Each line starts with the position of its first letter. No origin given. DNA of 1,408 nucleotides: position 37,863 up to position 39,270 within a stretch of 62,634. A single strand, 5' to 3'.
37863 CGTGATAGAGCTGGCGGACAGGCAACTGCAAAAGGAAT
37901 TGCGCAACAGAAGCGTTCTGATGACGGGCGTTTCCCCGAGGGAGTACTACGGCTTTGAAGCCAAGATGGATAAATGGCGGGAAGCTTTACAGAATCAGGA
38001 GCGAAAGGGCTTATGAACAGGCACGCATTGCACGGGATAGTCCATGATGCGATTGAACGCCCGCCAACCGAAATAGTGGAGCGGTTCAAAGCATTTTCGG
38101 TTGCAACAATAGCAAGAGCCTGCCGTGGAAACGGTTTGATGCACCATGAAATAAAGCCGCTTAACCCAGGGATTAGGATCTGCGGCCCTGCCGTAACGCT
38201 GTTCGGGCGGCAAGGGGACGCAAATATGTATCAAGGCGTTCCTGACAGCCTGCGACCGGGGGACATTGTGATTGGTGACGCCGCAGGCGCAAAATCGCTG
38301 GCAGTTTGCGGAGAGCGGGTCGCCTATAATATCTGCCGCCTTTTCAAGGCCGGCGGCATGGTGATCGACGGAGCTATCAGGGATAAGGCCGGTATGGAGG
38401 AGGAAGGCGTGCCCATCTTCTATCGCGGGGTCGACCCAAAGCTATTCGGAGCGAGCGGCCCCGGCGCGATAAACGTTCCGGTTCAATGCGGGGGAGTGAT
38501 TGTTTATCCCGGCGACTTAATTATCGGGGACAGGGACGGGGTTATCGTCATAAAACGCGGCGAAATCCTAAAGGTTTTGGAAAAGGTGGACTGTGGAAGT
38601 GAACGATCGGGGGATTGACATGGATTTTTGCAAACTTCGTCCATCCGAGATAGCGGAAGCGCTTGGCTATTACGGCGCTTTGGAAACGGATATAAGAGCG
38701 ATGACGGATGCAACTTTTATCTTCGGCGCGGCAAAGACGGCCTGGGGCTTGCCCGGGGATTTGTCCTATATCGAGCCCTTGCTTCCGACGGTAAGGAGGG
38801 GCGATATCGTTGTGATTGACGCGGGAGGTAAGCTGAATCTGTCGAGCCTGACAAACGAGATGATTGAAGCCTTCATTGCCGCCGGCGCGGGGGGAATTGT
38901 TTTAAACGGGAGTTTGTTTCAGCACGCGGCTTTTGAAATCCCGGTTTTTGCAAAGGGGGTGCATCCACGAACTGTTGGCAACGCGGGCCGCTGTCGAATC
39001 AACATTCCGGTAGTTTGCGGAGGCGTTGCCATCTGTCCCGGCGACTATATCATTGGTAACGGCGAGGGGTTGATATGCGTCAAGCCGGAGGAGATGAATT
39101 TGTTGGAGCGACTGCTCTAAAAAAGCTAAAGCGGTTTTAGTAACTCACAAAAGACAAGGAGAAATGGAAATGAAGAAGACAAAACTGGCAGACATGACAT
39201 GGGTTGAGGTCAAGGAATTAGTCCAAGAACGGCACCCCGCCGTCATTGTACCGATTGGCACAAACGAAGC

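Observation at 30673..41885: LysR-linked block with a Dpp-type importer, four RraA/HMG-aldolase-fold paralogues, a creatininase-family protein and an M20 amidohydrolase: candidate undescribed catabolic system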

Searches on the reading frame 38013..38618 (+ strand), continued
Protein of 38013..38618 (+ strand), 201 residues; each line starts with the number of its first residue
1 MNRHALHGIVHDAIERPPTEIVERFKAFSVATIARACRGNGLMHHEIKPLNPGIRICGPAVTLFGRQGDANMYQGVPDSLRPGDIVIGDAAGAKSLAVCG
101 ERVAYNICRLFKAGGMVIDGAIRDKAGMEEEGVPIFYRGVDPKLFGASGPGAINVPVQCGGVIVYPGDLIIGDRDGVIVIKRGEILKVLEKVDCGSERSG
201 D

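Call 39: find_encoding_contigs(protein=P0125, flank=10000, max_places=2)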
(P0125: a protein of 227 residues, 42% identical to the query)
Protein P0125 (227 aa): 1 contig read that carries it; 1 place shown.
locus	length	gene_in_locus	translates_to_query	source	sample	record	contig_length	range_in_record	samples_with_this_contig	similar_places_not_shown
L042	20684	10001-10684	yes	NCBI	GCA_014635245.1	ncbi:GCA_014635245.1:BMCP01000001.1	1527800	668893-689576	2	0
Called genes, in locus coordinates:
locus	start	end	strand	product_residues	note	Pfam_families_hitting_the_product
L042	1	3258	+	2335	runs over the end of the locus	-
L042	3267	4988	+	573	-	PF00664:ABC_membrane, PF00005:ABC_tran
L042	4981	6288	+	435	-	PF25919:BSH_CusB (faint), PF25917:BSH_RND (weak), PF25994:HH_AprE, PF26002:Beta-barrel_AprE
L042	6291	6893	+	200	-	-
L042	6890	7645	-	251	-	PF00196:GerE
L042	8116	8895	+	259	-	PF02535:Zip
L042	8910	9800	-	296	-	PF00126:HTH_1, PF03466:LysR_substrate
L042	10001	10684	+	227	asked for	PF03737:RraA-like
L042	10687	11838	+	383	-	PF01546:Peptidase_M20, PF07687:M20_dimer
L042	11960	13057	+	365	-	PF01547:SBP_bac_1, PF13416:SBP_bac_8, PF13343:SBP_bac_6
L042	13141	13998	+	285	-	PF00528:BPD_transp_1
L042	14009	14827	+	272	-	PF00528:BPD_transp_1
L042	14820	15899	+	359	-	PF00005:ABC_tran, PF13304:AAA_21 (weak), PF08402:TOBE_2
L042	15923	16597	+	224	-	PF03737:RraA-like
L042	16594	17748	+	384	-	PF01546:Peptidase_M20, PF07687:M20_dimer (weak)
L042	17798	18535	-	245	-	PF00392:GntR, PF07729:FCD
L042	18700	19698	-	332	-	PF02492:cobW, PF07683:CobW_C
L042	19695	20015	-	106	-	-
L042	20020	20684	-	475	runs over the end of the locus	PF01979:Amidohydro_1, PF07969:Amidohydro_3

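Call 61: find_related_loci(query=A3, collection=metagenome_contigs, flank=10000)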
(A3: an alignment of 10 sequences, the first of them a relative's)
Query A3 (201 aa) in metagenome_contigs; peptide patterns used: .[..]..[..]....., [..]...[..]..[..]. (x = any residue, [..] = any of these).
103 stretches matched a pattern; 5 encode a relative of the query (tblastn E <= 1e-3); 5 distinct loci.
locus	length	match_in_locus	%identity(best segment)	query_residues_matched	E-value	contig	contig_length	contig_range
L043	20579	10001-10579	58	1-193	5e-63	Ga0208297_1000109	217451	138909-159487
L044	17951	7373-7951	49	1-193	4e-60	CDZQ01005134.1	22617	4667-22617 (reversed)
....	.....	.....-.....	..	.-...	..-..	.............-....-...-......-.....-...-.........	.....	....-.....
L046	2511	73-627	47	1-185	2e-55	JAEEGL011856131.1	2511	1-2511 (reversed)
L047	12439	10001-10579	45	1-193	4e-55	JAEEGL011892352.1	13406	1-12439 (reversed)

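Call 71: predict_structure(alignment_id=A3)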
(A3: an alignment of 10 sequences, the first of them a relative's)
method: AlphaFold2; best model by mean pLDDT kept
length: 201 residues; sequences in the alignment: 10
mean_pLDDT: 85.9   pTM: 0.86
mean pLDDT of the five models: 85.9, 83.6, 82.7, 82.2, 81.0
residues with pLDDT >= 90: 120; 70-90: 44; 50-70: 33; < 50: 4
segments of 3 or more residues with pLDDT < 50: 198-201
pLDDT, mean of each block of 10 residues (from residue 1): 66 90 96 96 95 96 72 84 90 67 91 93 90 92 63 88 95 98 95 66 36
secondary structure, 60 per line:
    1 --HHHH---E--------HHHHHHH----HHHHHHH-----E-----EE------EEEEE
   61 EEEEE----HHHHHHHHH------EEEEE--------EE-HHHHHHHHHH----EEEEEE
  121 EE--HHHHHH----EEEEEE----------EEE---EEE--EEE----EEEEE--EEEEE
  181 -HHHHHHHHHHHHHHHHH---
elements in order: H3-6 H19-25 H30-36 E56-65 H70-78 E85-89 H101-110 E115-122 H125-130 E135-140 E151-153 E157-159 E162-164 E169-173 E176-180 H182-198

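Call 74: fold_search(model_id=the predicted structure, library=pdb)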
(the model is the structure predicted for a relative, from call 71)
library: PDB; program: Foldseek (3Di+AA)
matches with E <= 10: 617; with E <= 0.001: 33
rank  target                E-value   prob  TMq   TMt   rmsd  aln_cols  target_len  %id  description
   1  3noj                  1.8e-19  1.00  0.86  0.74   1.6       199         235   25  The structure of HMG/CHA aldolase from the protocatechuate degradation pathway of Pseudomonas putida (released 2010-09-15)
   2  5ir2                  8.9e-17  1.00  0.75  0.69   5.2       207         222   23  Crystal structure of novel cellulases from microbes associated with the gut ecosystem (released 2016-03-23)
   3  5x15_C                2.8e-16  1.00  0.81  0.82   3.0       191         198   29  Crystal structure of Streptomyces coelicolor RraAS2, an unusual member of the RNase ES inhibitor RraA protein family (released 2017-05-17)
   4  5x15_B                5.7e-16  1.00  0.77  0.78   3.3       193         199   27  Crystal structure of Streptomyces coelicolor RraAS2, an unusual member of the RNase ES inhibitor RraA protein family (released 2017-05-17)
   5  3k4i_C                2.6e-14  1.00  0.78  0.74   2.9       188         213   21  CRYSTAL STRUCTURE OF uncharacterized protein PSPTO_3204 from Pseudomonas syringae pv. tomato str. DC3000 (released 2009-10-13)
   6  3k4i_A                5.7e-14  1.00  0.75  0.75   2.9       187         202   19  CRYSTAL STRUCTURE OF uncharacterized protein PSPTO_3204 from Pseudomonas syringae pv. tomato str. DC3000 (released 2009-10-13)
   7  3k4i_B                6.9e-14  1.00  0.77  0.78   2.8       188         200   19  CRYSTAL STRUCTURE OF uncharacterized protein PSPTO_3204 from Pseudomonas syringae pv. tomato str. DC3000 (released 2009-10-13)
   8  5x15_A                1.4e-13  1.00  0.77  0.78   3.1       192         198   31  Crystal structure of Streptomyces coelicolor RraAS2, an unusual member of the RNase ES inhibitor RraA protein family (released 2017-05-17)
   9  2c5q_F                6.9e-12  1.00  0.69  0.61   3.7       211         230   21  Crystal structure of yeast YER010Cp (released 2005-11-14)
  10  1j3l_C                1.3e-11  1.00  0.66  0.80   2.6       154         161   21  Structure of the RNA-processing inhibitor RraA from Thermus thermophilis (released 2004-02-17)
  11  3c8o_A                1.8e-11  1.00  0.66  0.81   2.7       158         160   21  The Crystal Structure of RraA from PAO1 (released 2009-02-17)
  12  1j3l_A                1.8e-11  1.00  0.65  0.79   2.7       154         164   21  Structure of the RNA-processing inhibitor RraA from Thermus thermophilis (released 2004-02-17)
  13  1j3l_F                2.5e-11  1.00  0.65  0.82   2.8       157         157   22  Structure of the RNA-processing inhibitor RraA from Thermus thermophilis (released 2004-02-17)
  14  2c5q_B                2.6e-11  1.00  0.69  0.61   3.8       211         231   21  Crystal structure of yeast YER010Cp (released 2005-11-14)
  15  2c5q_A                3.4e-11  1.00  0.70  0.61   3.7       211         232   22  Crystal structure of yeast YER010Cp (released 2005-11-14)
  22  1q5x_C                2.0e-10  1.00  0.66  0.83   2.7       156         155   19  Structure of OF RRAA (MENG), a protein inhibitor of RNA processing (released 2003-09-30)
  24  1q5x_A                6.0e-10  1.00  0.65  0.80   2.7       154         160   19  Structure of OF RRAA (MENG), a protein inhibitor of RNA processing (released 2003-09-30)
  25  1q5x_B                6.4e-10  1.00  0.63  0.78   2.9       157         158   21  Structure of OF RRAA (MENG), a protein inhibitor of RNA processing (released 2003-09-30)
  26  2yjv_D                1.7e-09  1.00  0.64  0.80   2.8       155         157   20  Crystal structure of E. coli regulator of ribonuclease activity A (RraA) bound to fragment of DEAD-box protein RhlB (released 2012-06-06)
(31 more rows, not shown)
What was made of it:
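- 38013..38618 (+): RraA-like subunit B (201 aa). It holds the catalytic core: Gly101, Glu102, Arg123 and Asp124 are invariant. The tail that bears His195/Glu199 is missing. The AF2 model has pLDDT 86 and its best PDB match is 3NOJ (TM 0.86, rmsd 1.6 A; calls 71, 74).
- (6) The B model superposes on HMG/CHA aldolase at TM 0.86 (call 74).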

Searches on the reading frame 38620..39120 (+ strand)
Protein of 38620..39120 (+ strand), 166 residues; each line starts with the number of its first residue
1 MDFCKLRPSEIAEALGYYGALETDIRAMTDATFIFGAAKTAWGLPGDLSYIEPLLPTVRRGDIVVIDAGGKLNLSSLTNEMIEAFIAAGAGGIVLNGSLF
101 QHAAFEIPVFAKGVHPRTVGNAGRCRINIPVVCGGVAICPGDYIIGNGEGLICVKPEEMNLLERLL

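Call 4: search_protein_families(library=pfam, proteins=[window:38620-39120:+], max_evalue=0.01)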
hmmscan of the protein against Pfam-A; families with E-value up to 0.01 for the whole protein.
window:38620-39120:+ (166 aa): 1 family
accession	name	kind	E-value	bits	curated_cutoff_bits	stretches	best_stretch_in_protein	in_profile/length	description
PF03737.21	RraA-like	-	4.7e-21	76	24.5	1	10-152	3-151/152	Aldolase/RraA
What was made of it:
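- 38620..39120 (+): RraA-like subunit C (166 aa). It has no catalytic residues and no tail, and it is the fastest-evolving subunit, yet it is always present and intact. PF03737 at 76 bits (call 4).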

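Call 5: search_protein_families(library=ncbifam, proteins=[window:38620-39120:+], max_evalue=0.01)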
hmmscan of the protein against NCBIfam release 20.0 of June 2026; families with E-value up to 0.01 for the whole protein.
window:38620-39120:+ (166 aa): 10 families
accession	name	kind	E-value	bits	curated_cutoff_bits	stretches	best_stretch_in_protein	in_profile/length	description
NF004850.0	PRK06201.1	subfamily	3.5e-25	88.8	231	1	4-160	24-183/222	hypothetical protein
NF006731.0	PRK09262.1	equivalog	3e-16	59.6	179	1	9-159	30-183/229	4-carboxy-4-hydroxy-2-oxoadipate aldolase/oxaloacetate decarboxylase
TIGR02798.1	ligK_PcmE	equivalog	1.5e-15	57.4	304.5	1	9-157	24-175/222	4-carboxy-4-hydroxy-2-oxoadipate aldolase/oxaloacetate decarboxylase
NF006093.0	PRK08245.1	subfamily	3.9e-14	52.6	208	1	57-157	84-187/240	hypothetical protein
NF005442.0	PRK07028.1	equivalog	5.1e-14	51.7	593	1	7-157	237-388/430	bifunctional hexulose-6-phosphate synthase/ribonuclease regulator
NF009399.0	PRK12764.1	equivalog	1.8e-10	40.4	444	1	57-157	343-447/501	fumarylacetoacetate hydrolase family protein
TIGR01935.1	NOT-MenG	subfamily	1.2e-09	38.1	123.8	1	47-153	40-149/150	RraA family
NF006875.0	PRK09372.1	equivalog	1.4e-09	37.9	136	1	47-155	44-155/161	ribonuclease E activity regulator RraA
NF009134.0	PRK12487.1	equivalog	9.8e-07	28.6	196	1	47-154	44-154/161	putative 4-hydroxy-4-methyl-2-oxoglutarate aldolase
TIGR02998.1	RraA_entero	equivalog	1.5e-05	25.1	241.25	1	49-158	46-157/161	ribonuclease E activity regulator RraA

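Call 10: find_homologous_proteins(query=window:38620-39120:+, max_evalue=0.001)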
Query window:38620-39120:+ (166 aa): 61 proteins with E <= 0.001 among 310 candidates.
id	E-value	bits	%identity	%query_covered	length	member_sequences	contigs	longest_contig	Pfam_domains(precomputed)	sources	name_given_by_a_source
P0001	7.0e-106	369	100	100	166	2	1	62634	PF03737.22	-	-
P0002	2.4e-14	71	31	98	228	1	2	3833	PF03737.22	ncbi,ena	-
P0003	1.0e-13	69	33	98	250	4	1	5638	PF03737.22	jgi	jgi:RraA family protein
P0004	2.5e-13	68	34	80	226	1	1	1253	PF03737.22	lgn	-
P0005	3.1e-13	68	30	95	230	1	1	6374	PF03737.22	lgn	-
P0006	4.7e-13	67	35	94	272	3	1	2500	PF03737.22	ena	-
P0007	6.4e-13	67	32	78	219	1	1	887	PF03737.22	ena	-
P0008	7.4e-13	67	32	98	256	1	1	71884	PF03737.22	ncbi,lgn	-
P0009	8.5e-13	66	28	96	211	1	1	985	PF03737.22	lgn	-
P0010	2.0e-12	65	30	94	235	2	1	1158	PF03737.22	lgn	-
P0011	3.2e-12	65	28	96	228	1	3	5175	PF03737.22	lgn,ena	-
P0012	4.1e-12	64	33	98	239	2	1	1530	PF03737.22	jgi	jgi:RraA family protein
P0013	6.0e-12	64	31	98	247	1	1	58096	PF03737.22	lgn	-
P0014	9.5e-12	63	32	98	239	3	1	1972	PF03737.22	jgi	jgi:RraA family protein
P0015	1.8e-11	62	32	99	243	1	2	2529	PF03737.22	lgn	-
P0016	5.4e-11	61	25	93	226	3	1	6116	PF03737.22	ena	-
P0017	5.6e-11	61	27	95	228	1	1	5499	PF03737.22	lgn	-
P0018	7.8e-11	60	33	94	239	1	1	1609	PF03737.22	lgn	-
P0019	8.8e-11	60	32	99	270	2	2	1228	PF03737.22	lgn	-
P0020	1.5e-10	59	28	93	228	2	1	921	PF03737.22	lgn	-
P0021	1.7e-10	59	27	93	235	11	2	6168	PF03737.22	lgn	-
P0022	2.3e-10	59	31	98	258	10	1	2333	PF03737.22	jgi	jgi:RraA family protein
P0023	2.7e-10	58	33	93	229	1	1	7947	PF03737.22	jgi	jgi:4-hydroxy-4-methyl-2-oxoglutarate aldolase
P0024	3.9e-10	58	29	93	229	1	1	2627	PF03737.22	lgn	-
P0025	4.0e-10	58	28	96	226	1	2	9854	PF03737.22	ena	-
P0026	6.0e-10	57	33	87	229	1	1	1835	PF03737.22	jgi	jgi:4-hydroxy-4-methyl-2-oxoglutarate aldolase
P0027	6.3e-10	57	28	93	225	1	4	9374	PF03737.22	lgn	-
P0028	1.2e-9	56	26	96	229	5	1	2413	PF03737.22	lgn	-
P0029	1.5e-9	56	26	96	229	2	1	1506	PF03737.22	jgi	jgi:RraA family protein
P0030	1.8e-9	56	27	96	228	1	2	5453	PF03737.22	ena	-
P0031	1.8e-9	56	25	93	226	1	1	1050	PF03737.22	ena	-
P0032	1.9e-9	56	25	93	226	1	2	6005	PF03737.22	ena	-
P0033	2.0e-9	55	28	93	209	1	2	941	PF03737.22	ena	-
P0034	2.2e-9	55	28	96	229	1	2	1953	PF03737.22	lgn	-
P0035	2.3e-9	55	31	99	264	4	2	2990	PF03737.22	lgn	-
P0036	2.4e-9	55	27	96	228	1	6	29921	PF03737.22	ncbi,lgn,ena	-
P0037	2.5e-9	55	27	96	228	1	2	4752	PF03737.22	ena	-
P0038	2.5e-9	55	27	96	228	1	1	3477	PF03737.22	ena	-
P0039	2.5e-9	55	27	96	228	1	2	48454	PF03737.22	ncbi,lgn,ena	-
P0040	2.5e-9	55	27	96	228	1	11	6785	PF03737.22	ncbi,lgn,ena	-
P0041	2.5e-9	55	27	96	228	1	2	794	PF03737.22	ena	-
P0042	2.7e-9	55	27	96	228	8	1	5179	PF03737.22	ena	-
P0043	3.2e-9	55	27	96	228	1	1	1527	PF03737.22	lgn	-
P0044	5.5e-9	54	28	93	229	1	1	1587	PF03737.22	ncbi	-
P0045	6.9e-9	54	26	96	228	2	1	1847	PF03737.22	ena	-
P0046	1.0e-8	53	28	93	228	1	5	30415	PF03737.22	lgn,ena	-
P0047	1.1e-8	53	27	90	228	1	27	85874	PF03737.22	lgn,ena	-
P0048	1.1e-8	53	27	90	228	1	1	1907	PF03737.22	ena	-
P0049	1.1e-8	53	28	93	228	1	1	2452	PF03737.22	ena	-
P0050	1.2e-8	53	26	96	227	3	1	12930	PF03737.22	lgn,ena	-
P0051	4.6e-8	51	27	93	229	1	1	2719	PF03737.22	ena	-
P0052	2.4e-7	49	29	90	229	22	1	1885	PF03737.22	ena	-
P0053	2.7e-7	49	29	91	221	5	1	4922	PF03737.22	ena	-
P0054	3.7e-7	48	25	93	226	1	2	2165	PF03737.22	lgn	-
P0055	6.2e-7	47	30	80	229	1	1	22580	PF03737.22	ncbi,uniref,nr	ncbi:RraA family protein [Elioraea rosea]|uniref:RraA family protein n=1 Tax=Elioraea rosea TaxID=24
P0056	9.0e-7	47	28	71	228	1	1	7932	PF03737.22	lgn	-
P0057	1.7e-6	46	34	74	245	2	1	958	PF03737.22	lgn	-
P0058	2.6e-6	45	25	77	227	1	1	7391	PF03737.22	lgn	-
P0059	1.0e-5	43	30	88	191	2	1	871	PF03737.22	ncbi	ncbi:uncharacterized protein METZ01_LOCUS390392, partial [marine metagenome]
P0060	1.2e-5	43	30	80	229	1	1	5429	PF03737.22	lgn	-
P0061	1.3e-5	43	25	90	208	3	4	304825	PF03737.22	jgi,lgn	-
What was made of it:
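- Tried and rejected: Word-indexed homologue search with subunit C found nothing closer than 31% identity (call 10).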

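Call 56: search_protein_representatives(protein=P0001)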
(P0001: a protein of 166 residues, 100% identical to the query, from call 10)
Query: 166 residues. Proteins with E-value up to 0.001 (for the whole library): 1870; up to 1e-10: 201; up to 1e-30: 2. The best 150 are listed.
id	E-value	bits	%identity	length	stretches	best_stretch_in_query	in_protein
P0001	2.2e-106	369.3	100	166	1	1-166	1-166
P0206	2.4e-39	151.2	46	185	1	8-158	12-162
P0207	4.9e-29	117.6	41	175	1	11-161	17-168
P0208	2.8e-28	115.2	39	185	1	5-160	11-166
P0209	5.3e-27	111.0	35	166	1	4-159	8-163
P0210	7.6e-26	107.2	36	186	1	7-158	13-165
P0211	8.5e-25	103.8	40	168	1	6-155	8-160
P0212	4.4e-24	101.5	37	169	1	8-160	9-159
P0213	1.3e-20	90.2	34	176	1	8-157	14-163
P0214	1.0e-19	87.3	36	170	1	6-158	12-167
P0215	7.9e-19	84.4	33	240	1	3-155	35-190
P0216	8.5e-18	81.0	35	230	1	10-157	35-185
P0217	3.6e-17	79.0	33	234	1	8-159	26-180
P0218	5.8e-17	78.3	34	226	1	9-155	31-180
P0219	8.3e-17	77.8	32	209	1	11-160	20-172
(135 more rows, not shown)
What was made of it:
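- Tried and rejected: The exhaustive search was needed to find C-type relatives (call 56).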
